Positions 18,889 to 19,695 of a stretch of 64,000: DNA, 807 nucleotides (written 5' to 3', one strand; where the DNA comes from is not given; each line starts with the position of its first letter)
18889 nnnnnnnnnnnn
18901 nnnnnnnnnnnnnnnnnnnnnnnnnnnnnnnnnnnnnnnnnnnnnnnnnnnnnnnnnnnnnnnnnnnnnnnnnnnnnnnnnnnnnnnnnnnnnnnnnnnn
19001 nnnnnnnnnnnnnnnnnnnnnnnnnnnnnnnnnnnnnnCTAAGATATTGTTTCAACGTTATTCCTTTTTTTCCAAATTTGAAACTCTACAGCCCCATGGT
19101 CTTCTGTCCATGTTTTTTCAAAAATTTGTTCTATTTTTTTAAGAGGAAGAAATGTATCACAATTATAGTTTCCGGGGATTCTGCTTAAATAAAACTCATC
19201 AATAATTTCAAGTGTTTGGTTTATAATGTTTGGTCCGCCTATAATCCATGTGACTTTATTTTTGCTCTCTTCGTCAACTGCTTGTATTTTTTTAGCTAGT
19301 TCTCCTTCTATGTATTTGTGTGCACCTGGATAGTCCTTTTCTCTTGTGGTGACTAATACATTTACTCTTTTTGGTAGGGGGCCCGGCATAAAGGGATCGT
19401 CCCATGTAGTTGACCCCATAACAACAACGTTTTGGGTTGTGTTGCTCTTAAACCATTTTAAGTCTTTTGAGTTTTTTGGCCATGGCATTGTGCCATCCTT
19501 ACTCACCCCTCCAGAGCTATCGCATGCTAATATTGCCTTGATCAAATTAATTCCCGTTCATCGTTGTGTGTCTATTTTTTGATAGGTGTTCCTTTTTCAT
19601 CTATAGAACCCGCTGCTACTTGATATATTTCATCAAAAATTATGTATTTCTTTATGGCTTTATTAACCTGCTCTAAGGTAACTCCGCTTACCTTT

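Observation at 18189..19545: Apparently domesticated T4-like phage folA-thyA (frd-td) cassette as the host's dTMP pathway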

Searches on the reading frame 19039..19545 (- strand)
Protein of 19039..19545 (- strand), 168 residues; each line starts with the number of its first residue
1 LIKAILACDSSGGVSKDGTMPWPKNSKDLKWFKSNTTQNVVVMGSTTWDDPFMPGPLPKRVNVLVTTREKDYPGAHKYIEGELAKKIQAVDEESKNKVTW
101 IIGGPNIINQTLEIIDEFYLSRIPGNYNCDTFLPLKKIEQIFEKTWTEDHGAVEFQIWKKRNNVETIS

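Call 3: search_protein_families(library=pfam, proteins=[window:19039-19545:-])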
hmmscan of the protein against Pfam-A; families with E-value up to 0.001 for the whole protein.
window:19039-19545:- (168 aa): 1 family
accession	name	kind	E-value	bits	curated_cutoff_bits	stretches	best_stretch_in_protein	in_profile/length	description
PF00186.24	DHFR_1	-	3.1e-26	92.4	25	1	1-150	1-142/159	Dihydrofolate reductase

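Call 4: search_protein_families(library=ncbifam, proteins=[window:19039-19545:-])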
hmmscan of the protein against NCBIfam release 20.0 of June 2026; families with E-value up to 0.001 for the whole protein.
window:19039-19545:- (168 aa): 30 families (the best 25 are shown)
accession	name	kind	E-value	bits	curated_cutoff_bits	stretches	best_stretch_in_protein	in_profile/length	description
NF033851.1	trim_DfrA35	exception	4.3e-16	59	360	1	1-147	1-146/170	trimethoprim-resistant dihydrofolate reductase DfrA35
NF000126.2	trim_DfrA8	exception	6.9e-16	58.5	325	1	2-162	4-166/169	trimethoprim-resistant dihydrofolate reductase DfrA8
NF041386.1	dihyfolred_HdrA_Halo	equivalog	2e-15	56.9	300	1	6-156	7-153/158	dihydrofolate reductase HdrA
NF008037.0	PRK10769.1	equivalog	3.2e-15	56.4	168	1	4-152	7-144/160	type 3 dihydrofolate reductase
NF033473.1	trim_sens_DfrEf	exception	1.5e-13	50.9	350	1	1-145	1-139/164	trimethoprim-sensitive dihydrofolate reductase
NF000012.1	trim_DfrI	exception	2e-13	50.2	400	1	2-146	28-172/191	trimethoprim-resistant dihydrofolate reductase DfrI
NF000127.2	trim_DfrA20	exception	1e-12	48.4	325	1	17-140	20-143/169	trimethoprim-resistant dihydrofolate reductase DfrA20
NF000333.1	trim_DfrF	exception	2.9e-12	46.7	320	1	1-140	1-133/164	trimethoprim-resistant dihydrofolate reductase DfrF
NF000006.2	trim_DfrA26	exception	3.5e-12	46.8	350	1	5-143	22-159/183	trimethoprim-resistant dihydrofolate reductase DfrA26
NF000155.1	trim_DfrC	exception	6.8e-12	45.5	350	1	4-140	5-131/161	trimethoprim-sensitive dihydrofolate reductase DfrC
NF001751.0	PRK00478.1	equivalog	1e-10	41.2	436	1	1-165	1-158/505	segregation/condensation protein A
NF000109.2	trim_DfrA9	exception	1.5e-10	41.4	350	1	3-164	5-171/177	trimethoprim-resistant dihydrofolate reductase DfrA9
NF000332.1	trim_DfrDGK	exception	2.9e-10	40.2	300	1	3-142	3-135/161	DfrD/DfrG/DfrK family trimethoprim-resistant dihydrofolate reductase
NF000159.1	trim_DfrD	exception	9.1e-10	38.6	350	1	2-141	7-139/166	trimethoprim-resistant dihydrofolate reductase DfrD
NF000019.2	trim_DfrA3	exception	1.9e-09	37.6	350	1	5-134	6-128/162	trimethoprim-resistant dihydrofolate reductase DfrA3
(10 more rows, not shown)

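Call 7: search_dna_similar(query=window:19039-19545:-, collection=phages, mode=protein, max_rows=30)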
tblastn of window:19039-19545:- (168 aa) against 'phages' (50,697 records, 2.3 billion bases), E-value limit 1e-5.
Records with a match: 1930; places in all: 1930; records where one place covers at least 80% of the query: 1254.
Best place of each record, by identity: <60% 1930.
By first word of the organism name: Escherichia 542; Vibrio 378; Bacillus 256; Salmonella 122; Acinetobacter 90; Shigella 86; Pseudomonas 70; Erwinia 62; Enterobacteria 47; Aeromonas 47; and 41 more.
By host as written in the record: - 503; Escherichia coli 220; Bacillus cereus 37; Acinetobacter baumannii 29; Escherichia coli B 24; Erwinia amylovora 23; Escherichia coli O157:H7 23; Escherichia coli K-12 MG1655 23; and 419 more.
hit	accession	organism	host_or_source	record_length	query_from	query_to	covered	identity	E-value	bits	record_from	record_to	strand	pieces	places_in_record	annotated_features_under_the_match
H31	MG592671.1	Vibrio phage 2.275.O._10N.286.54.E11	Vibrio cyclitrophicus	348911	1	145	86%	41.8%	1e-28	115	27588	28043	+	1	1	dihydrofolate reductase | hypothetical protein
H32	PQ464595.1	Erwinia phage Kaldavass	Erwinia aphidicola W09_2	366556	1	159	95%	35.0%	7e-18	85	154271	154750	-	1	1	dihydrofolate reductase | membrane protein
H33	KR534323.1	Pseudoalteromonas phage H101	Pseudoalteromonas marina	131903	1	133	79%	39.9%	4e-20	92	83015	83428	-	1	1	dihydrofolate reductase | hypothetical protein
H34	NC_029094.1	Pseudoalteromonas phage H101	Pseudoalteromonas marina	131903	1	133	79%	39.9%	4e-20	92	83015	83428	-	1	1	dihydrofolate reductase | hypothetical protein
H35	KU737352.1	Bacillus phage Nemo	Bacillus thuringiensis subsp. kurstaki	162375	1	160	95%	32.9%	4e-10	63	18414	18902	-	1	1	dihydrofolate reductase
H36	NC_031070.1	Bacillus phage Nemo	Bacillus thuringiensis subsp. kurstaki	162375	1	160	95%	32.9%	4e-10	63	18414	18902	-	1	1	dihydrofolate reductase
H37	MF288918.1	Bacillus phage Bubs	Bacillus thuringiensis DSM 350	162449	1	160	95%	32.9%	4e-10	63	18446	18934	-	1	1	dihydrofolate reductase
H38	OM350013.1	Bacillus phage MrBubbles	Bacillus thuringiensis subspecies ...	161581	1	160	95%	32.9%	4e-9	60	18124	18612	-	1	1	dihydrofolate reductase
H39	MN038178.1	Bacillus phage Beyonphe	Bacillus cereus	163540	1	160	95%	32.7%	6e-12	68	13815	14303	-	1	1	43: dihydrofolate reductase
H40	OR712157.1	Vibrio phage IBT_VpB-34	Vibrio parahaemolyticus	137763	1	160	95%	32.5%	4e-14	74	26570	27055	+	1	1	dihydrofolate reductase | hypothetical protein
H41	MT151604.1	Bacillus phage P59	Cytobacillus oceanisediminis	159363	2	161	95%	32.5%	7e-13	71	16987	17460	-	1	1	dihyrdofolate reductase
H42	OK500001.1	Bacillus phage vB_BanH_Abinadi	Bacillus anthracis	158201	1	160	95%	32.4%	3e-10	63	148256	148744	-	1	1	dihydrofolate reductase | hypothetical protein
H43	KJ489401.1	Bacillus phage Megatron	-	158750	1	160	95%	32.4%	5e-10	62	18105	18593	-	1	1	dihydrofolate reductase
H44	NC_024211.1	Bacillus phage Megatron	-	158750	1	160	95%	32.4%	5e-10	62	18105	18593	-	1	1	dihydrofolate reductase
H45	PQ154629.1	Bacillus phage JackRabbit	Bacillus thuringiensis serovar kurstaki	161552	1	160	95%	32.4%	5e-10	62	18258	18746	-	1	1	dihydrofolate reductase | hypothetical protein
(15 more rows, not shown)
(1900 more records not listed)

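Call 15: find_related_loci(query=window:19039-19545:-, collection=viral_contigs, flank=6000)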
Query window:19039-19545:- (168 aa) in viral_contigs; peptide patterns used: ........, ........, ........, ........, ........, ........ (x = any residue, [..] = any of these).
8 stretches matched a pattern; 7 encode a relative of the query (tblastn E <= 1e-3); 7 distinct loci.
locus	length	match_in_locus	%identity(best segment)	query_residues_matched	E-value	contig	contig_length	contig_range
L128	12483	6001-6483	70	1-161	1e-74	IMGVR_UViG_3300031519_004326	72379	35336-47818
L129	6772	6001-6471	68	1-157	3e-74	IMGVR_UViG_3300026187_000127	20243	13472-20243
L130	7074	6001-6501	58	1-167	1e-64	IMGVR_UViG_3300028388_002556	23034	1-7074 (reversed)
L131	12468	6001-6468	43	1-161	1e-38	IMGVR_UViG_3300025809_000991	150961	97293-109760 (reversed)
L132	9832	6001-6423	33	2-135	4e-21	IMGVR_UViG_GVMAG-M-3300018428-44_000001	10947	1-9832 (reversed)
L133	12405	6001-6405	35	1-133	2e-20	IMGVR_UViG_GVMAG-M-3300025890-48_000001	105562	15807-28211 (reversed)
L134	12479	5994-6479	71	1-162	1e-80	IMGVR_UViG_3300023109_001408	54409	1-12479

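Call 38: search_protein_families(library=phrogs, proteins=[L131:1972-3063:+, L131:3194-4414:+, L131:8757-10208:+, L131:10212-11276:+], max_evalue=0.00001)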
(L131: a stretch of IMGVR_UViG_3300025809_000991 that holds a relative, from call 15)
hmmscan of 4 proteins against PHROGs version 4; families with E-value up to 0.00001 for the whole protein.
L131:1972-3063:+ (363 aa): 3 families
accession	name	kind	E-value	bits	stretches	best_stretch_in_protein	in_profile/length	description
phrog_1297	-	other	9.4e-98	328.5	1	5-360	6-353/356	ATPase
phrog_16335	-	other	5.7e-29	102.1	1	8-182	10-179/267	ATPase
phrog_21479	-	unknown function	1.3e-07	32.4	1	7-70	9-67/68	-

L131:3194-4414:+ (406 aa): 2 families
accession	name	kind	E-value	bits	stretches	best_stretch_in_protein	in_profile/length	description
phrog_1314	-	DNA, RNA and nucleotide metabolism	2.2e-106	357.3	1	5-399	9-392/394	HNH endonuclease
phrog_30358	-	unknown function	4.7e-11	44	1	205-361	12-164/204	-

L131:8757-10208:+ (483 aa): 0 families

L131:10212-11276:+ (354 aa): 0 families

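Call 39: find_homologous_proteins(query=window:19039-19545:-, max_evalue=0.00001)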
Query window:19039-19545:- (168 aa): 1026 proteins with E <= 0.00001 among 1046 candidates; the best 120 are listed.
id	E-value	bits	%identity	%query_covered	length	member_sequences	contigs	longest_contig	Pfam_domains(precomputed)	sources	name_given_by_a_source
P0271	2.9e-101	355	90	100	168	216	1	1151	PF00186.25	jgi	jgi:dihydrofolate reductase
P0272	2.2e-88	313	81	96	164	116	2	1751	PF00186.25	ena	-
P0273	1.3e-86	307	77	100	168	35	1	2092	PF00186.25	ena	-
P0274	1.3e-84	301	78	96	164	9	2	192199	PF00186.25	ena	-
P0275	1.2e-83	297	77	100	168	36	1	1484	PF00186.25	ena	-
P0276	1.9e-83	297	73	100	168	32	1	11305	PF00186.25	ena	-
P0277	2.9e-82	293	77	96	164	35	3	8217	PF00186.25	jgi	jgi:dihydrofolate reductase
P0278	1.3e-81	291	76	100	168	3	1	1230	PF00186.25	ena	-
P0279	1.4e-78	281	73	96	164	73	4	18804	PF00186.25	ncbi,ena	-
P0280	1.7e-78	281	73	96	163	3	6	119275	PF00186.25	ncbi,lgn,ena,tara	tara:strand:+ start:2490 stop:2981 length:492 start_codon:yes stop_codon:yes gene_type:complete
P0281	2.5e-78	280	73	96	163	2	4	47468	PF00186.25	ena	-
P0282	2.8e-78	280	72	96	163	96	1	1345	PF00186.25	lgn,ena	-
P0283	2.5e-77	277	72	96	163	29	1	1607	PF00186.25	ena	-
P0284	3.3e-77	276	71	96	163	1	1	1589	PF00186.25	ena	-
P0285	4.4e-77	276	71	97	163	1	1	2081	PF00186.25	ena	-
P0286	5.8e-77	276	73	96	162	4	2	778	PF00186.25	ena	-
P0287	1.1e-76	275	71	95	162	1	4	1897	PF00186.25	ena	-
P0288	1.9e-76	274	70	96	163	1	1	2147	PF00186.25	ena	-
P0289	1.9e-76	274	70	96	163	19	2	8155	PF00186.25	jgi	jgi:dihydrofolate reductase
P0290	2.2e-76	274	71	96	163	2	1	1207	PF00186.25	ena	-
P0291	2.5e-76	274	71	96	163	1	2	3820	PF00186.25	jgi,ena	jgi:dihydrofolate reductase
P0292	3.0e-76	273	71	96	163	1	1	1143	PF00186.25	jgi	jgi:dihydrofolate reductase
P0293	3.0e-76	273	72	96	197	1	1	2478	PF00186.25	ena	-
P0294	4.1e-76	273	71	96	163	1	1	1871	PF00186.25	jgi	-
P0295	5.1e-76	273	70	96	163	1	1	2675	PF00186.25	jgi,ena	jgi:dihydrofolate reductase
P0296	5.6e-76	272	70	96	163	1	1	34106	PF00186.25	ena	-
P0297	7.0e-76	272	70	96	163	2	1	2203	PF00186.25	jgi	jgi:dihydrofolate reductase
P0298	7.3e-76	272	70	96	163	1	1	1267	PF00186.25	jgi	jgi:dihydrofolate reductase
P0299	8.1e-76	272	72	96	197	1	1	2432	PF00186.25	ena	-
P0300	2.2e-75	270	70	96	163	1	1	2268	PF00186.25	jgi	jgi:dihydrofolate reductase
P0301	3.0e-75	270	70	96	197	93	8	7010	PF00186.25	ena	-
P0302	3.8e-75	270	70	96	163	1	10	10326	PF00186.25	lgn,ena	-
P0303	3.9e-75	270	70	96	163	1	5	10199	PF00186.25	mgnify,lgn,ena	mgnify:FL=1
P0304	6.6e-75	269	70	96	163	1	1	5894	PF00186.25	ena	-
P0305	1.7e-74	268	69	96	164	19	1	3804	PF00186.25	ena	-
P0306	2.2e-74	267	71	96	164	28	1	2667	PF00186.25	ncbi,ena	-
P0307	2.3e-74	267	69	96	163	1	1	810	PF00186.25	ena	-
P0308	2.8e-74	267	70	96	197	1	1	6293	PF00186.25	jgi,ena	jgi:dihydrofolate reductase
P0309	2.8e-74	267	71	95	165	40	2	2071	PF00186.25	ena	-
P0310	3.0e-74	267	69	96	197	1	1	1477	PF00186.25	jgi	jgi:dihydrofolate reductase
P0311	3.0e-74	267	69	96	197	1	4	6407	PF00186.25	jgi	jgi:dihydrofolate reductase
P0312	5.3e-74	266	70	96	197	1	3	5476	PF00186.25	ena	-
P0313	6.2e-74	266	70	100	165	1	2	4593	PF00186.25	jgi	jgi:dihydrofolate reductase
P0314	1.6e-73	264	70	96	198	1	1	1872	PF00186.25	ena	-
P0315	3.4e-73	263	67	96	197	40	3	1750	PF00186.25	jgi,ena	jgi:dihydrofolate reductase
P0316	4.7e-73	263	69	96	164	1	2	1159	PF00186.25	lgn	-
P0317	4.8e-73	263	70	96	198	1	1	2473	PF00186.25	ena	-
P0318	5.1e-73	263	68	96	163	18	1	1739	PF00186.25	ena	-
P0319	7.0e-73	262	69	100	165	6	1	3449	PF00186.25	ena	-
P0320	1.0e-72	262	68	96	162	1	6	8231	PF00186.25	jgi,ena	-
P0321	1.1e-72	262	67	96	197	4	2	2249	PF00186.25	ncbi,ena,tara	tara:strand:- start:60 stop:653 length:594 start_codon:yes stop_codon:yes gene_type:complete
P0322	1.1e-72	262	64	100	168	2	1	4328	PF00186.25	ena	-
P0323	1.4e-72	261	67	96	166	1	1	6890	PF00186.25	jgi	jgi:dihydrofolate reductase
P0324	1.7e-72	261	68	96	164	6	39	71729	PF00186.25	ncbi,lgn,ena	-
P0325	1.8e-72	261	69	96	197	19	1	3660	PF00186.25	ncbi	-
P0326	1.8e-72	261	67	100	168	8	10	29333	PF00186.25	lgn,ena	-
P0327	2.2e-72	261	67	100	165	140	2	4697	PF00186.25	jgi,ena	-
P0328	2.2e-72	261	68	96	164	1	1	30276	PF00186.25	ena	-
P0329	2.3e-72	261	65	100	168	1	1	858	PF00186.25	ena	-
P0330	2.4e-72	261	70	95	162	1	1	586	PF00186.25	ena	-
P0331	2.5e-72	261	69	96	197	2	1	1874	PF00186.25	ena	-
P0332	3.0e-72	260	69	96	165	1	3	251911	PF00186.25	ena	-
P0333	3.4e-72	260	67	96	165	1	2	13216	PF00186.25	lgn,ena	-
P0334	3.4e-72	260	69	95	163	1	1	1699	PF00186.25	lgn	-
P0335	4.3e-72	260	67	98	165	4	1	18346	PF00186.25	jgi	-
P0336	4.8e-72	260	69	96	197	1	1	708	PF00186.25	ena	-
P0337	5.0e-72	260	69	96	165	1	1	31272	PF00186.25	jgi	jgi:dihydrofolate reductase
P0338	5.0e-72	260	68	98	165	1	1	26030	PF00186.25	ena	-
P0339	5.7e-72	259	68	96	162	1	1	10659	PF00186.25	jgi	jgi:dihydrofolate reductase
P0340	6.4e-72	259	68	96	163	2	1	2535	PF00186.25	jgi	jgi:dihydrofolate reductase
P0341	6.5e-72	259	68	96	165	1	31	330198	PF00186.25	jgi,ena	-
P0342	6.5e-72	259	68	96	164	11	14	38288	PF00186.25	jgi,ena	jgi:dihydrofolate reductase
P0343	6.7e-72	259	65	100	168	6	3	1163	PF00186.25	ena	-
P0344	6.8e-72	259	71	95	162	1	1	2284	PF00186.25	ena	-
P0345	7.1e-72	259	71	95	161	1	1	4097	PF00186.25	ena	-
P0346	7.1e-72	259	68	96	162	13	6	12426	PF00186.25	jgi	-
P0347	7.4e-72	259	70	96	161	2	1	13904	PF00186.25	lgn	-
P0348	7.5e-72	259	68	98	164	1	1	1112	PF00186.25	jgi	-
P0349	7.6e-72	259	65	100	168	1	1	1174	PF00186.25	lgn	-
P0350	7.7e-72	259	67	96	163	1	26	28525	PF00186.25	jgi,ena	jgi:dihydrofolate reductase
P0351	8.0e-72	259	67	96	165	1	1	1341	PF00186.25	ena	-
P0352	1.0e-71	258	68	96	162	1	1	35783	PF00186.25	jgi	jgi:dihydrofolate reductase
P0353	1.1e-71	258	68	96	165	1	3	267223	PF00186.25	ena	-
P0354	1.2e-71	258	69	96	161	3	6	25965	PF00186.25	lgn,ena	-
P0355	1.5e-71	258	67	100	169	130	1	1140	PF00186.25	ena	-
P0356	2.0e-71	258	68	95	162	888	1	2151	PF00186.25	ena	-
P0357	2.1e-71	257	70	96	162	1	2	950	PF00186.25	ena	-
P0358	2.1e-71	257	70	96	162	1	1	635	PF00186.25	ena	-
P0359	2.2e-71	257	68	95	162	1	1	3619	PF00186.25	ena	-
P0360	2.3e-71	257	67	96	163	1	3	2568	PF00186.25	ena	-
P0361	2.5e-71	257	69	95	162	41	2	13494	PF00186.25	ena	-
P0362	2.5e-71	257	70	95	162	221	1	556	PF00186.25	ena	-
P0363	2.7e-71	257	67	96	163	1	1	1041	PF00186.25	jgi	jgi:dihydrofolate reductase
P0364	3.0e-71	257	66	98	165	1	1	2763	PF00186.25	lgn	-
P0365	3.2e-71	257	69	95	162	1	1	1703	PF00186.25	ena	-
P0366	3.2e-71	257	71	95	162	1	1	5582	PF00186.25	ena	-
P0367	3.5e-71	257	66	98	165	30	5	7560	PF00186.25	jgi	jgi:dihydrofolate reductase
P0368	3.6e-71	257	66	98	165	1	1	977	PF00186.25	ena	-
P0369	3.7e-71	257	71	95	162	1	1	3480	PF00186.25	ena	-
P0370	3.7e-71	257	67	98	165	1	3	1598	PF00186.25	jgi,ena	-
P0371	3.8e-71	257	69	96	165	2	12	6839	PF00186.25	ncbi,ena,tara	tara:strand:- start:383 stop:880 length:498 start_codon:yes stop_codon:yes gene_type:complete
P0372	4.1e-71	257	67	96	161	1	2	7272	PF00186.25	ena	-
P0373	4.4e-71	256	68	96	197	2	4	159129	PF00186.25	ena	-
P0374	4.4e-71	256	68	96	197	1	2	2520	PF00186.25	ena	-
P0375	4.5e-71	256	67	100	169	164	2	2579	PF00186.25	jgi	jgi:dihydrofolate reductase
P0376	4.8e-71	256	68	100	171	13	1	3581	PF00186.25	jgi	jgi:dihydrofolate reductase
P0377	5.4e-71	256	69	96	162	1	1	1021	PF00186.25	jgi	-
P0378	5.5e-71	256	68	95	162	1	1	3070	PF00186.25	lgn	-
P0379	6.0e-71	256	69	95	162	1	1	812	PF00186.25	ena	-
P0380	6.7e-71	256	68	96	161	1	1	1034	PF00186.25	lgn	-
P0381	7.3e-71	256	67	96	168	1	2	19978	PF00186.25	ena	-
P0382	7.5e-71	256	68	96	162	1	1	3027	PF00186.25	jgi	jgi:dihydrofolate reductase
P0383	8.0e-71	256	67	100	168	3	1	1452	PF00186.25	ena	-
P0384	8.6e-71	256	68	95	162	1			PF00186.25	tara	tara:strand:+ start:270 stop:758 length:489 start_codon:yes stop_codon:yes gene_type:complete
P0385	8.8e-71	255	68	95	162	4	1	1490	PF00186.25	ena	-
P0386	1.1e-70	255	66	96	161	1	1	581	PF00186.25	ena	-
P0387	1.1e-70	255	66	98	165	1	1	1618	PF00186.25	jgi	jgi:dihydrofolate reductase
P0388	1.1e-70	255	67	100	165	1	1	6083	PF00186.25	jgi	-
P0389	1.1e-70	255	68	95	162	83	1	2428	PF00186.25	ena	-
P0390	1.4e-70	255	67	95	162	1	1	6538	PF00186.25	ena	-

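Call 62: search_solved_structures(query=window:19039-19545:-, show_alignments=2, max_evalue=0.00001)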
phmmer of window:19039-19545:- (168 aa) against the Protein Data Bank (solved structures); distinct sequences matched with E-value up to 0.00001: 159 (the best 60 are shown).
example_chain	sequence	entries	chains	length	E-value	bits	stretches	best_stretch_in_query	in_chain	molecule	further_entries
1dr1_A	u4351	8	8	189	1.1e-14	58.2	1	4-135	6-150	DIHYDROFOLATE REDUCTASE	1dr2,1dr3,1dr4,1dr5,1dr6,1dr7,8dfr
1j3j_A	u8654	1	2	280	9.2e-14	55.1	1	34-163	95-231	Bifunctional dihydrofolate reductase-thymidylate synthase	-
3k45_A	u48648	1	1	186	1e-13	54.9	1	3-135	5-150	Dihydrofolate reductase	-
3l3r_A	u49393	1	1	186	1.2e-13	54.7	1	3-140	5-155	Dihydrofolate reductase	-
3f8y_A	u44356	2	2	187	1.2e-13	54.7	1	3-140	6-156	Dihydrofolate reductase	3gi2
3ghv_A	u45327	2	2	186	2.1e-13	53.9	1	3-140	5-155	Dihydrofolate reductase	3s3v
2fzj_A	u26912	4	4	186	2.2e-13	53.8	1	3-135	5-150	Dihydrofolate reductase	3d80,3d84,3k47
1j3i_A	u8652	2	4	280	2.3e-13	53.8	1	34-163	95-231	Bifunctional dihydrofolate reductase-thymidylate synthase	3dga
2bla_A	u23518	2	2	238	3.5e-13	53.2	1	35-135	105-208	DIHYDROFOLATE REDUCTASE-THYMIDYLATE SYNTHASE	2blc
3ghc_A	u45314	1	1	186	3.9e-13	53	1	3-140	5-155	Dihydrofolate reductase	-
3f8z_A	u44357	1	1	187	3.9e-13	53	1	3-140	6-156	Dihydrofolate reductase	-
1dhf_A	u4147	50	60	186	4.1e-13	53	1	3-140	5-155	DIHYDROFOLATE REDUCTASE | Dihydrofolate reducatase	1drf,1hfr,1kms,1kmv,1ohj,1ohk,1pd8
1mvs_A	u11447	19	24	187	4.1e-13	53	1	3-140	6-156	Dihydrofolate Reductase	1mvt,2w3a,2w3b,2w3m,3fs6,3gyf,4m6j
3nxo_A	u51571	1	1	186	4.1e-13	53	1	3-140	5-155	Dihydrofolate reductase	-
6vcj_A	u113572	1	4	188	4.2e-13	53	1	3-140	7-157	Dihydrofolate reductase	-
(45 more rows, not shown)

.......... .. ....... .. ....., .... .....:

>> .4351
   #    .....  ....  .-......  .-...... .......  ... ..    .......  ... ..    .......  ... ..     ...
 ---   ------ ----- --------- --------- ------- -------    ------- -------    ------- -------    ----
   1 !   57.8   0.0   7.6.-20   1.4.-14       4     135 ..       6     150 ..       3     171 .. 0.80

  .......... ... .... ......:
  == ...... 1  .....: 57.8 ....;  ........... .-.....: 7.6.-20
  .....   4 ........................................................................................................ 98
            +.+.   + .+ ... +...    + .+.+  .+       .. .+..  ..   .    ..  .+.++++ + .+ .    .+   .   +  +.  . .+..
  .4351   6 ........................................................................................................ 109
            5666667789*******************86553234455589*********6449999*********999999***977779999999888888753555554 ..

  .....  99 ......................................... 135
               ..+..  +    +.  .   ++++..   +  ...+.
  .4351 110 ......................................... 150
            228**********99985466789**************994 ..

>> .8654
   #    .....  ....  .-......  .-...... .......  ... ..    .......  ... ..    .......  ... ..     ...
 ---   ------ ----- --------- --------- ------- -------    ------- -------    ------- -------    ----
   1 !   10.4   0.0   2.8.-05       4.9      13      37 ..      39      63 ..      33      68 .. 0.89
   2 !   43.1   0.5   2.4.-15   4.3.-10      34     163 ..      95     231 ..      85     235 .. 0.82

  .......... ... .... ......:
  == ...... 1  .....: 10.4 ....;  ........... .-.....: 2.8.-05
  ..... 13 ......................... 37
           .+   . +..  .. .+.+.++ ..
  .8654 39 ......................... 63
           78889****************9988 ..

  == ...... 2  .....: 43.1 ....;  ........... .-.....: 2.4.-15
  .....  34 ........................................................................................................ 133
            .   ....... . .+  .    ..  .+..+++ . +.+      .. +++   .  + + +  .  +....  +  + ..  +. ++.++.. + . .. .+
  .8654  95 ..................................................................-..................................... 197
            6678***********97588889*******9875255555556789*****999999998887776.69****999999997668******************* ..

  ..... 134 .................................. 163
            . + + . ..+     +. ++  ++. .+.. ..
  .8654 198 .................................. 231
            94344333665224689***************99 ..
